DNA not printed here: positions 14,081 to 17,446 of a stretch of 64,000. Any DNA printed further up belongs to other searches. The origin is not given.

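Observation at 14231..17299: LplT-acyltransferase-AasC tri-domain fusion whose adenylation domain lacks the P-loop and is cut off before the C-terminal lid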

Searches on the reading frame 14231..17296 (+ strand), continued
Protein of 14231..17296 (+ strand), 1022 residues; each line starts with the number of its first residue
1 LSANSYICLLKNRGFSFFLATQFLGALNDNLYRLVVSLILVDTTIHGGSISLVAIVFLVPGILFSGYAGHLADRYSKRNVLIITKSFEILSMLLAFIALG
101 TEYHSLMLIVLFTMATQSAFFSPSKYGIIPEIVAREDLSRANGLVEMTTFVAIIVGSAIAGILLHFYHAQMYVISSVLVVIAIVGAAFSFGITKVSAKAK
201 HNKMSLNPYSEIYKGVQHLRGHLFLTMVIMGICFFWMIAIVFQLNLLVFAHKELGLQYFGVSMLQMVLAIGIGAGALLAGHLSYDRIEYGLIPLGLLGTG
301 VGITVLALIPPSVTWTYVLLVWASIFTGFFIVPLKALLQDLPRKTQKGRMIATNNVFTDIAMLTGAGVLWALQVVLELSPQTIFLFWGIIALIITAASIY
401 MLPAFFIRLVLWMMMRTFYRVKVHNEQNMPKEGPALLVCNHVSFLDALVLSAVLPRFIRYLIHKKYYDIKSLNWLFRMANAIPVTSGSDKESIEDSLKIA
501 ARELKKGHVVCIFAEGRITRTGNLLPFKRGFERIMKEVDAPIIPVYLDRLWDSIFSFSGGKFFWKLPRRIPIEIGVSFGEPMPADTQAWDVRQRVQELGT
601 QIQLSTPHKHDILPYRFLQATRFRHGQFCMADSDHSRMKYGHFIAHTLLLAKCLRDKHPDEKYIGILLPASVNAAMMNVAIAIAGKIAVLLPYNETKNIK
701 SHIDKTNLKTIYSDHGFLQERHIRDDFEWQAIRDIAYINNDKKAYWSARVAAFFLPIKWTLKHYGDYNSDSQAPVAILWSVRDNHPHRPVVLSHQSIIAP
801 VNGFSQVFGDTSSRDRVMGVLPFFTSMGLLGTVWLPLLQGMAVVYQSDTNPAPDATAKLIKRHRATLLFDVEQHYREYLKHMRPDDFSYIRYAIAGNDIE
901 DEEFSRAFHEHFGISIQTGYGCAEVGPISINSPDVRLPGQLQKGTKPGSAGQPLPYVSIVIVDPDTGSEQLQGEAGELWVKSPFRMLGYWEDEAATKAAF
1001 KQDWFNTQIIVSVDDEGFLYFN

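Call 6: find_homologous_proteins(query=window:14231-17296:+, max_evalue=1e-20)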
Query window:14231-17296:+ (1022 aa): 2507 proteins with E <= 1e-20 among 8000 candidates; the best 120 are listed.
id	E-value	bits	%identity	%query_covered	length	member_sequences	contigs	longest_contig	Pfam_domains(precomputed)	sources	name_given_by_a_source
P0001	0.0e+0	2338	100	100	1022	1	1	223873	PF05977.20,PF00501.35,PF01553.27,PF07690.22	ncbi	-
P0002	0.0e+0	1867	78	100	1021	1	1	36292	PF05977.20,PF00501.35,PF01553.27,PF07690.22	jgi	jgi:acyl-[acyl-carrier-protein]-phospholipid O-acyltransferase/long-chain-fatty-acid--[acyl-carrier-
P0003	0.0e+0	1324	58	100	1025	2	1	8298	PF05977.20,PF00501.35,PF01553.27,PF07690.22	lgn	-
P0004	0.0e+0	1317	58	100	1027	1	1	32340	PF05977.20,PF00501.35,PF01553.27,PF07690.22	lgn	-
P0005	0.0e+0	1251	54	100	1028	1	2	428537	PF05977.20,PF00501.35,PF01553.27,PF07690.22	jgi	jgi:acyl-[acyl-carrier-protein]-phospholipid O-acyltransferase/long-chain-fatty-acid--[acyl-carrier-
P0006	0.0e+0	1240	55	100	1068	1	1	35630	PF05977.20,PF00501.35,PF01553.27,PF07690.22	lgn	-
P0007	0.0e+0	1240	53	100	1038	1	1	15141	PF05977.20,PF00501.35,PF01553.27,PF07690.22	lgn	-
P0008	0.0e+0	1228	55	100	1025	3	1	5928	PF05977.20,PF00501.35,PF01553.27,PF07690.22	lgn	-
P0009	0.0e+0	1221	54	100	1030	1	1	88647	PF05977.20,PF00501.35,PF01553.27,PF07690.22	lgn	-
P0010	0.0e+0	1219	55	98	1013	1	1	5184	PF05977.20,PF00501.35,PF01553.27,PF07690.22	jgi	jgi:acyl-[acyl-carrier-protein]-phospholipid O-acyltransferase/long-chain-fatty-acid--[acyl-carrier-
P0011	0.0e+0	1218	54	100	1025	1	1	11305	PF05977.20,PF00501.35,PF01553.27,PF07690.22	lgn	-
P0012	0.0e+0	1178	52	100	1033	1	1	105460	PF05977.20,PF00501.35,PF01553.27,PF07690.22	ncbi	ncbi:MAG: MFS transporter [Gammaproteobacteria bacterium]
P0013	0.0e+0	1170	52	100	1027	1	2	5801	PF05977.20,PF00501.35,PF01553.27,PF07690.22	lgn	-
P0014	0.0e+0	1165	53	100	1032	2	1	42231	PF05977.20,PF00501.35,PF01553.27,PF07690.22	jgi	jgi:acyl-[acyl-carrier-protein]-phospholipid O-acyltransferase/long-chain-fatty-acid--[acyl-carrier-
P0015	0.0e+0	1158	52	100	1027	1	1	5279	PF05977.20,PF00501.35,PF01553.27,PF07690.22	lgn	-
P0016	0.0e+0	1150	50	100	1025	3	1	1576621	PF05977.20,PF00501.35,PF01553.27,PF07690.22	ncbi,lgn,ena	-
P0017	0.0e+0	1127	50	100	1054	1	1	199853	PF05977.20,PF00501.35,PF01553.27,PF07690.22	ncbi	-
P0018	4.7e-289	980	46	100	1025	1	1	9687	PF05977.20,PF00501.35,PF01553.27,PF07690.22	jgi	-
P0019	2.2e-270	918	43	100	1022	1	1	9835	PF00501.35,PF01553.27,PF07690.22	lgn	-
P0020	3.6e-268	910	43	100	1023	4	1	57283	PF00501.35,PF01553.27,PF07690.22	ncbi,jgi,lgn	-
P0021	3.1e-266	904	43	100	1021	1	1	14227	PF00501.35,PF01553.27,PF07690.22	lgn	-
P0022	1.3e-265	902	43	100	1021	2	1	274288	PF05977.20,PF00501.35,PF01553.27,PF07690.22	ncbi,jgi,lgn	-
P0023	3.0e-264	897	42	100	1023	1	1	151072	PF05977.20,PF00501.35,PF01553.27,PF07690.22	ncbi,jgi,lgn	ncbi:MAG: MFS transporter [Legionellales bacterium]|jgi:acyl-[acyl-carrier-protein]-phospholipid O-a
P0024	1.8e-262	892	43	100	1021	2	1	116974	PF05977.20,PF00501.35,PF01553.27,PF07690.22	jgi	jgi:acyl-[acyl-carrier-protein]-phospholipid O-acyltransferase/long-chain-fatty-acid--[acyl-carrier-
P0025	1.2e-258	879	42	100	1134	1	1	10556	PF05977.20,PF00501.35,PF01553.27,PF07690.22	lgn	-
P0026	9.6e-258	876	41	100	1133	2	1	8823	PF05977.20,PF00501.35,PF01553.27,PF07690.22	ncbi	-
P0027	2.5e-257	875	40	100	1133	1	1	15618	PF05977.20,PF00501.35,PF13193.13,PF01553.27,PF07690.22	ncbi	-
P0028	3.9e-257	874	42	100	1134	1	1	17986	PF05977.20,PF00501.35,PF01553.27,PF07690.22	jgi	jgi:acyl-[acyl-carrier-protein]-phospholipid O-acyltransferase / long-chain-fatty-acid--[acyl-carrie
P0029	7.2e-257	873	41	100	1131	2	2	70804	PF05977.20,PF00501.35,PF01553.27,PF07690.22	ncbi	-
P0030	9.5e-257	873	42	100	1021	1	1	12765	PF05977.20,PF00501.35,PF01553.27,PF07690.22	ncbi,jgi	ncbi:MAG: MFS transporter [Gammaproteobacteria bacterium]|jgi:acyl-[acyl-carrier-protein]-phospholip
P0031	3.0e-256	871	42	100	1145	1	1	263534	PF00501.35,PF01553.27,PF07690.22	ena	-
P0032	3.0e-256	871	42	100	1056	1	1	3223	PF00501.35,PF01553.27,PF07690.22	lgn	-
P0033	5.0e-256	870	42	100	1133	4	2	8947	PF00501.35,PF01553.27,PF07690.22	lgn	-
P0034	8.0e-256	870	43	100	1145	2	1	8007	PF00501.35,PF01553.27,PF07690.22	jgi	jgi:acyl-[acyl-carrier-protein]-phospholipid O-acyltransferase / long-chain-fatty-acid--[acyl-carrie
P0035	1.0e-255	869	42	100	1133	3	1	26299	PF00501.35,PF01553.27,PF07690.22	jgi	jgi:acyl-[acyl-carrier-protein]-phospholipid O-acyltransferase/long-chain-fatty-acid--[acyl-carrier-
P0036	1.4e-255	869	42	100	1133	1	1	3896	PF05977.20,PF00501.35,PF01553.27,PF07690.22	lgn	-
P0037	1.9e-255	868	43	100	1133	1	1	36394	PF00501.35,PF01553.27,PF07690.22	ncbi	ncbi:MAG: acyl-[ACP]--phospholipid O-acyltransferase [Candidatus Methylomirabilales bacterium]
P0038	3.2e-255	868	42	100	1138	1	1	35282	PF05977.20,PF00501.35,PF01553.27,PF07690.22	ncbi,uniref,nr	ncbi:MAG: MFS transporter [Candidatus Tectomicrobia bacterium]|uniref:MFS transporter n=1 Tax=Tectim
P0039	3.9e-255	867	42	100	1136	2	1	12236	PF05977.20,PF00501.35,PF01553.27,PF07690.22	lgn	-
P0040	4.7e-255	867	42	100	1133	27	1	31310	PF00501.35,PF01553.27,PF07690.22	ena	-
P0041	7.3e-255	866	41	100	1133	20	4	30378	PF05977.20,PF00501.35,PF01553.27,PF07690.22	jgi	jgi:acyl-[acyl-carrier-protein]-phospholipid O-acyltransferase / long-chain-fatty-acid--[acyl-carrie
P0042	8.6e-255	866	42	100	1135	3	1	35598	PF05977.20,PF00501.35,PF01553.27,PF07690.22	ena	-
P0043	1.0e-254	866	42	100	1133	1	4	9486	PF05977.20,PF00501.35,PF01553.27,PF07690.22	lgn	-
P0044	1.1e-254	866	42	100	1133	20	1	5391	PF05977.20,PF00501.35,PF01553.27,PF07690.22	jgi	-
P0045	2.1e-254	865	41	100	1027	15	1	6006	PF05977.20,PF00501.35,PF01553.27,PF07690.22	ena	-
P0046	3.0e-254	864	41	100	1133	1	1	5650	PF00501.35,PF01553.27,PF07690.22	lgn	-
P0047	3.0e-254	864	41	100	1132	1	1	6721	PF05977.20,PF00501.35,PF01553.27,PF07690.22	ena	-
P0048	4.0e-254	864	41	100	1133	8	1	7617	PF05977.20,PF00501.35,PF01553.27,PF07690.22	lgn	-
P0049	5.4e-254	863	42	100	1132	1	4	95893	PF05977.20,PF00501.35,PF01553.27,PF07690.22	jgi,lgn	jgi:acyl-[acyl-carrier-protein]-phospholipid O-acyltransferase/long-chain-fatty-acid--[acyl-carrier-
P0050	1.4e-253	862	41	100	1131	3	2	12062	PF05977.20,PF00501.35,PF01553.27,PF07690.22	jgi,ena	jgi:acyl-[acyl-carrier-protein]-phospholipid O-acyltransferase/long-chain-fatty-acid--[acyl-carrier-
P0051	1.7e-253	862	41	100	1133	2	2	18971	PF05977.20,PF00501.35,PF13193.13,PF01553.27,PF07690.22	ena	-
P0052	1.9e-253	862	41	100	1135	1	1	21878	PF05977.20,PF00501.35,PF01553.27,PF07690.22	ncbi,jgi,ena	-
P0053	2.0e-253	862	41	100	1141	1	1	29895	PF05977.20,PF00501.35,PF13193.13,PF01553.27,PF07690.22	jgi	jgi:acyl-[acyl-carrier-protein]-phospholipid O-acyltransferase/long-chain-fatty-acid--[acyl-carrier-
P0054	2.0e-253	862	41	100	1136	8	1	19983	PF05977.20,PF00501.35,PF01553.27,PF07690.22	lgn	-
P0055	2.4e-253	861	41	99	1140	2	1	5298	PF05977.20,PF00501.35,PF01553.27,PF07690.22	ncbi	-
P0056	2.7e-253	861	41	100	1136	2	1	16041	PF05977.20,PF00501.35,PF01553.27,PF07690.22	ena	-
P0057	2.9e-253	861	41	99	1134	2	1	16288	PF05977.20,PF00501.35,PF01553.27,PF07690.22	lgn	-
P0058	3.0e-253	861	40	100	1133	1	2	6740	PF05977.20,PF00501.35,PF01553.27,PF07690.22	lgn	-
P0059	3.2e-253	861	41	100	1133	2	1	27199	PF05977.20,PF00501.35,PF01553.27,PF07690.22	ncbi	-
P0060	4.9e-253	860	42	100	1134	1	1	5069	PF05977.20,PF00501.35,PF13193.13,PF01553.27,PF07690.22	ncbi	-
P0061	5.2e-253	860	41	100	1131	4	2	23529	PF05977.20,PF00501.35,PF01553.27,PF07690.22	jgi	jgi:acyl-[acyl-carrier-protein]-phospholipid O-acyltransferase/long-chain-fatty-acid--[acyl-carrier-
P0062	6.8e-253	860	42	100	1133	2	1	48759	PF00501.35,PF01553.27,PF07690.22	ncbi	-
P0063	7.4e-253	860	42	100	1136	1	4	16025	PF05977.20,PF00501.35,PF01553.27,PF07690.22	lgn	-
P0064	1.1e-252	859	41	100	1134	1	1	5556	PF05977.20,PF00501.35,PF01553.27,PF07690.22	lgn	-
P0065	1.3e-252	859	41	100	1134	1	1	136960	PF05977.20,PF00501.35,PF01553.27,PF07690.22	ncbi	ncbi:MAG: acyl-[ACP]--phospholipid O-acyltransferase [Candidatus Omnitrophota bacterium]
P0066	1.8e-252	858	42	100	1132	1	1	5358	PF05977.20,PF00501.35,PF01553.27,PF07690.22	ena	-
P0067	2.4e-252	858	41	100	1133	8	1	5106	PF05977.20,PF00501.35,PF01553.27,PF07690.22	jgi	-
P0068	3.2e-252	858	41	100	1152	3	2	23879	PF05977.20,PF00501.35,PF01553.27,PF07690.22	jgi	jgi:acyl-[acyl-carrier-protein]-phospholipid O-acyltransferase/long-chain-fatty-acid--[acyl-carrier-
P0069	3.6e-252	857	41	100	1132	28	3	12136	PF05977.20,PF00501.35,PF01553.27,PF07690.22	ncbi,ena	-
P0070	3.8e-252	857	42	100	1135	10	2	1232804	PF05977.20,PF00501.35,PF01553.27,PF07690.22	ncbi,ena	-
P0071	4.3e-252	857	42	100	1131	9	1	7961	PF00501.35,PF01553.27,PF07690.22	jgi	-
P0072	4.8e-252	857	42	100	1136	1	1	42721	PF05977.20,PF00501.35,PF01553.27,PF07690.22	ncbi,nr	ncbi:MAG TPA: acyl-[ACP]--phospholipid O-acyltransferase [Verrucomicrobiae bacterium]|nr:acyl-[ACP]-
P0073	5.6e-252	857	42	100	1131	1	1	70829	PF00501.35,PF01553.27,PF07690.22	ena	-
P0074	6.7e-252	857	42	100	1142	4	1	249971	PF05977.20,PF00501.35,PF01553.27,PF07690.22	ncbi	-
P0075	7.6e-252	856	41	99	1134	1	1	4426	PF05977.20,PF00501.35,PF01553.27,PF07690.22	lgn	-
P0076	1.4e-251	856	41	100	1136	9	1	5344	PF05977.20,PF00501.35,PF01553.27,PF07690.22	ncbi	-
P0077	1.5e-251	855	42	100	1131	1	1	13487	PF00501.35,PF01553.27,PF07690.22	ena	-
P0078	1.6e-251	855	40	100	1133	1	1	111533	PF05977.20,PF00501.35,PF13193.13,PF01553.27,PF07690.22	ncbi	-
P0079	4.8e-251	854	41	100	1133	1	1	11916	PF05977.20,PF00501.35,PF01553.27,PF07690.22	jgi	jgi:acyl-[acyl-carrier-protein]-phospholipid O-acyltransferase/long-chain-fatty-acid--[acyl-carrier-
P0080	5.8e-251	853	41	100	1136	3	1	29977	PF00501.35,PF01553.27,PF07690.22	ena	-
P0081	5.9e-251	853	41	100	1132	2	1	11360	PF05977.20,PF00501.35,PF01553.27,PF07690.22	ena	-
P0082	6.8e-251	853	41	100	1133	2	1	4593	PF05977.20,PF00501.35,PF01553.27,PF07690.22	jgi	jgi:acyl-[acyl-carrier-protein]-phospholipid O-acyltransferase/long-chain-fatty-acid--[acyl-carrier-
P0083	1.1e-250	853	41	100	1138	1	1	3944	PF05977.20,PF00501.35,PF01553.27,PF07690.22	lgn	-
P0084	1.1e-250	852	41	100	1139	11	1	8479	PF05977.20,PF00501.35,PF01553.27,PF07690.22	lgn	-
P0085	1.4e-250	852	41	100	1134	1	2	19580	PF05977.20,PF00501.35,PF01553.27,PF07690.22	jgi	jgi:acyl-[acyl-carrier-protein]-phospholipid O-acyltransferase/long-chain-fatty-acid--[acyl-carrier-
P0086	1.7e-250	852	42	100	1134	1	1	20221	PF05977.20,PF00501.35,PF01553.27,PF07690.22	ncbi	ncbi:MAG: acyl-[ACP]--phospholipid O-acyltransferase [bacterium]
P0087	1.9e-250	852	42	98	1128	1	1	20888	PF00501.35,PF01553.27,PF07690.22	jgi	jgi:acyl-[acyl-carrier-protein]-phospholipid O-acyltransferase/long-chain-fatty-acid--[acyl-carrier-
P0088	2.0e-250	852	41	100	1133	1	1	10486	PF05977.20,PF00501.35,PF01553.27,PF07690.22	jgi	jgi:acyl-[acyl-carrier-protein]-phospholipid O-acyltransferase / long-chain-fatty-acid--[acyl-carrie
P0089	2.0e-250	852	40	100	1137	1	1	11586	PF05977.20,PF00501.35,PF01553.27,PF07690.22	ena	-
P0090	2.4e-250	851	41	100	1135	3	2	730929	PF05977.20,PF00501.35,PF01553.27,PF07690.22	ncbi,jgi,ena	-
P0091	2.9e-250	851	41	100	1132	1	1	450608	PF05977.20,PF00501.35,PF01553.27,PF07690.22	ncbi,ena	-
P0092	3.4e-250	851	41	100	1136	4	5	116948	PF05977.20,PF00501.35,PF01553.27,PF07690.22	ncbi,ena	-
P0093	5.0e-250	850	41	100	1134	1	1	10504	PF00501.35,PF01553.27,PF07690.22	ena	-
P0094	5.1e-250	850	41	100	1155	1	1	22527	PF05977.20,PF00501.35,PF01553.27,PF07690.22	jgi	jgi:acyl-[acyl-carrier-protein]-phospholipid O-acyltransferase / long-chain-fatty-acid--[acyl-carrie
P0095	5.4e-250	850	41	100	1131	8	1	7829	PF05977.20,PF00501.35,PF13193.13,PF01553.27,PF07690.22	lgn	-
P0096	6.2e-250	850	40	100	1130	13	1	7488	PF05977.20,PF00501.35,PF01553.27,PF07690.22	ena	-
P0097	6.3e-250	850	41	100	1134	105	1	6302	PF05977.20,PF00501.35,PF01553.27,PF07690.22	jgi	-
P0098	7.0e-250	850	41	100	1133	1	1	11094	PF05977.20,PF00501.35,PF01553.27,PF07690.22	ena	-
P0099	8.2e-250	850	41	100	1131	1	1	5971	PF05977.20,PF00501.35,PF01553.27,PF07690.22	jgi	jgi:acyl-[acyl-carrier-protein]-phospholipid O-acyltransferase / long-chain-fatty-acid--[acyl-carrie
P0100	8.6e-250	850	42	100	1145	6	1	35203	PF05977.20,PF00501.35,PF01553.27,PF07690.22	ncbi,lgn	-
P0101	9.0e-250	850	42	100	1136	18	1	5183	PF05977.20,PF00501.35,PF01553.27,PF07690.22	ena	-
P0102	9.7e-250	849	41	100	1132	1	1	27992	PF05977.20,PF00501.35,PF01553.27,PF07690.22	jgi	jgi:acyl-[acyl-carrier-protein]-phospholipid O-acyltransferase / long-chain-fatty-acid--[acyl-carrie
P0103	1.2e-249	849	40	100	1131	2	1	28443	PF05977.20,PF00501.35,PF01553.27,PF07690.22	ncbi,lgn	ncbi:MAG: acyl-[ACP]--phospholipid O-acyltransferase [Candidatus Binatia bacterium]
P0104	1.2e-249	849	41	100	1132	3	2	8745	PF05977.20,PF00501.35,PF01553.27,PF07690.22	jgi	jgi:acyl-[acyl-carrier-protein]-phospholipid O-acyltransferase/long-chain-fatty-acid--[acyl-carrier-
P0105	1.3e-249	849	41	100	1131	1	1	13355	PF05977.20,PF00501.35,PF01553.27,PF07690.22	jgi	jgi:acyl-[acyl-carrier-protein]-phospholipid O-acyltransferase/long-chain-fatty-acid--[acyl-carrier-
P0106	1.4e-249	849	41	100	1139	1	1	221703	PF05977.20,PF00501.35,PF01553.27,PF07690.22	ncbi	ncbi:MAG: acyl-[ACP]--phospholipid O-acyltransferase [Nitrospirota bacterium]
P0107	1.7e-249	849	41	100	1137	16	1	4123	PF05977.20,PF00501.35,PF01553.27,PF07690.22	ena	-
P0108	2.7e-249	848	40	100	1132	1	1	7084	PF05977.20,PF00501.35,PF01553.27,PF07690.22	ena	-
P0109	2.9e-249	848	42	100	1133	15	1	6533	PF05977.20,PF00501.35,PF01553.27,PF07690.22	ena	-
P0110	3.0e-249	848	40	100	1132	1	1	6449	PF05977.20,PF00501.35,PF01553.27,PF07690.22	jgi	jgi:acyl-[acyl-carrier-protein]-phospholipid O-acyltransferase / long-chain-fatty-acid--[acyl-carrie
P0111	3.1e-249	848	40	100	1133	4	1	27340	PF05977.20,PF00501.35,PF01553.27,PF07690.22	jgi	-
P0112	3.4e-249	848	40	100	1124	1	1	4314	PF05977.20,PF00501.35,PF01553.27,PF07690.22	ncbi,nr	ncbi:MAG TPA: acyl-[ACP]--phospholipid O-acyltransferase, partial [Terriglobales bacterium]|nr:acyl-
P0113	4.0e-249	847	41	99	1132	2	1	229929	PF05977.20,PF00501.35,PF01553.27,PF07690.22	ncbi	ncbi:MAG: acyl-[ACP]--phospholipid O-acyltransferase [Nitrospirota bacterium]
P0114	4.9e-249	847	42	99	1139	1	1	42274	PF05977.20,PF00501.35,PF01553.27,PF07690.22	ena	-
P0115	5.1e-249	847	41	100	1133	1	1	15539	PF05977.20,PF00501.35,PF01553.27,PF07690.22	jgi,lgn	jgi:acyl-[acyl-carrier-protein]-phospholipid O-acyltransferase/long-chain-fatty-acid--[acyl-carrier-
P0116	5.7e-249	847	40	100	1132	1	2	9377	PF05977.20,PF00501.35,PF01553.27,PF07690.22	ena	-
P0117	5.8e-249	847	40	100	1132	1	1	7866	PF05977.20,PF00501.35,PF01553.27,PF07690.22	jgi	jgi:acyl-[acyl-carrier-protein]-phospholipid O-acyltransferase / long-chain-fatty-acid--[acyl-carrie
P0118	6.0e-249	847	41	100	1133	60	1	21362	PF00501.35,PF01553.27,PF07690.22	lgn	-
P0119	6.8e-249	847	41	100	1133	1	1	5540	PF05977.20,PF00501.35,PF13193.13,PF01553.27,PF07690.22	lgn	-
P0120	7.5e-249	846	40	100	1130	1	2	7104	PF05977.20,PF00501.35,PF01553.27,PF07690.22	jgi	jgi:acyl-[acyl-carrier-protein]-phospholipid O-acyltransferase/long-chain-fatty-acid--[acyl-carrier-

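Call 11: find_encoding_contigs(protein=P0001, flank=6000, max_places=3)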
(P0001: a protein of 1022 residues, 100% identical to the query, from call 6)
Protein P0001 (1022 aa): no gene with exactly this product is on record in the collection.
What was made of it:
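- Tried and rejected: The exact look-up of P0001 found no contig on record (call 11).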
